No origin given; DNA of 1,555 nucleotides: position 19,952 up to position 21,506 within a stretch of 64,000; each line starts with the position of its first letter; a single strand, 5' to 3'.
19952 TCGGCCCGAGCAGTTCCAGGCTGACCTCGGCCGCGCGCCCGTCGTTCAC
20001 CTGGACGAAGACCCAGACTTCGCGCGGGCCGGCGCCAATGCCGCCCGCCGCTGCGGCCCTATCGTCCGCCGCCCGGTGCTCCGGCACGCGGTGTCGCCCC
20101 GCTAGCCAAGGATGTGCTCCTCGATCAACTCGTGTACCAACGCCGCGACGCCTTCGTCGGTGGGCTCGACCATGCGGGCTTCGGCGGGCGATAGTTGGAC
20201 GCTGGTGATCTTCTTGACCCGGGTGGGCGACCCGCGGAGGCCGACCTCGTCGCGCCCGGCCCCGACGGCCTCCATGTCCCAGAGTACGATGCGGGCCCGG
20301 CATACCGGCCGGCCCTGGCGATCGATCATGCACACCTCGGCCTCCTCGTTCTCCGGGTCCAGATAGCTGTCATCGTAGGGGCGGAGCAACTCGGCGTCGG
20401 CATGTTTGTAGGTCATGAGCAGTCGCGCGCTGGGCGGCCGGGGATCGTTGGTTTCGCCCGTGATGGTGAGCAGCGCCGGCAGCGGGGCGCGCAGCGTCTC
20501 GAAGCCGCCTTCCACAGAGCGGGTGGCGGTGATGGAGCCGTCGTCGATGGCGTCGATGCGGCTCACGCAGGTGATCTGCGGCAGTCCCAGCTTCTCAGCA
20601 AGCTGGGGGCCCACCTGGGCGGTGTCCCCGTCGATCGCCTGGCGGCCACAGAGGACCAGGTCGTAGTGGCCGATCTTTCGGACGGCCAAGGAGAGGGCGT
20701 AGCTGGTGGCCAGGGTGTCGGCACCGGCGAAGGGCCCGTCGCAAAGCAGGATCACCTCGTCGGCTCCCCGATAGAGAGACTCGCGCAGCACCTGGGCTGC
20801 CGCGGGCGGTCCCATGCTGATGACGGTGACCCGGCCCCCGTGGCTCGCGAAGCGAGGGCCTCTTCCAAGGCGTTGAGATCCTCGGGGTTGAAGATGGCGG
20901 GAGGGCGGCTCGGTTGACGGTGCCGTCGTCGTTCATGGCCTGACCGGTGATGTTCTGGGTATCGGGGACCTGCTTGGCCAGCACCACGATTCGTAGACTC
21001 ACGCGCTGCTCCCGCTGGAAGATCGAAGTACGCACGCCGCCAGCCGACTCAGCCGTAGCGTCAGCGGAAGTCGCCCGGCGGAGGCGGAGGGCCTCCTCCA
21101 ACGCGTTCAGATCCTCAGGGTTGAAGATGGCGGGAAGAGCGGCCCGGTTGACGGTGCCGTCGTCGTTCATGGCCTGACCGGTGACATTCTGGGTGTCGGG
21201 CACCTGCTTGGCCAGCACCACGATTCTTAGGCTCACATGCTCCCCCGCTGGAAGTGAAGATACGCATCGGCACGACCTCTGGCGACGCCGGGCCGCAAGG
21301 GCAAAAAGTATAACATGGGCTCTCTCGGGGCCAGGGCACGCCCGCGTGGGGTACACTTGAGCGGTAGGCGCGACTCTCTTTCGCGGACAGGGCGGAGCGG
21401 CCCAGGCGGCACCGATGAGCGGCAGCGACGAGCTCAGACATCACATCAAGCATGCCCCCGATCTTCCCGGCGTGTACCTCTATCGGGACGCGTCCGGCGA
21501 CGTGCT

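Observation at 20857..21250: Tandem duplication (~238-bp period) of the etfB start codon, first ~50 codons and upstream region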

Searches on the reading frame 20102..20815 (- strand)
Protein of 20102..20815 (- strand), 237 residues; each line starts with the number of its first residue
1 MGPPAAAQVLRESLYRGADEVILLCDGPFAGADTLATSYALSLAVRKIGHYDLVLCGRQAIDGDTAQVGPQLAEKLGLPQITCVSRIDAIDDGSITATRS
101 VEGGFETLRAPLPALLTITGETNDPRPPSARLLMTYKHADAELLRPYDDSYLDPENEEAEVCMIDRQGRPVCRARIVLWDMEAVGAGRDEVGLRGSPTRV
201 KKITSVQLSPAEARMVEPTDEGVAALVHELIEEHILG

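Call 9: find_encoding_contigs(protein=window:20102-20815:-, flank=10000)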
Protein window:20102-20815:- (237 aa): no gene with exactly this product is on record in the collection.

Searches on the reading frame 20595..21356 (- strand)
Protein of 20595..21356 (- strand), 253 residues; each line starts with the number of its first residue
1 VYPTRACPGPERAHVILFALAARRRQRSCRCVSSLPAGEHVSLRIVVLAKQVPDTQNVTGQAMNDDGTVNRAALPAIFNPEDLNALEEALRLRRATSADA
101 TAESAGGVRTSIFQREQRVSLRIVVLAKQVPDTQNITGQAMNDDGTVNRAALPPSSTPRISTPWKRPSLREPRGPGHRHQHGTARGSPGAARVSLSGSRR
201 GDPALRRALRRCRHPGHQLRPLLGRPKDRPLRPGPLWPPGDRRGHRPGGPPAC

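Call 42: search_protein_families(library=pfam, proteins=[window:20595-21356:-], max_evalue=0.01)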
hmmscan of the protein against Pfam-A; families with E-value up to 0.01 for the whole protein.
window:20595-21356:- (253 aa): 1 family
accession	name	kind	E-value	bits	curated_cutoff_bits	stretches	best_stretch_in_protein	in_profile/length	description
PF01012.27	ETF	-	0.0057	16.9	26.7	1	67-107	2-42/181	Electron transfer flavoprotein domain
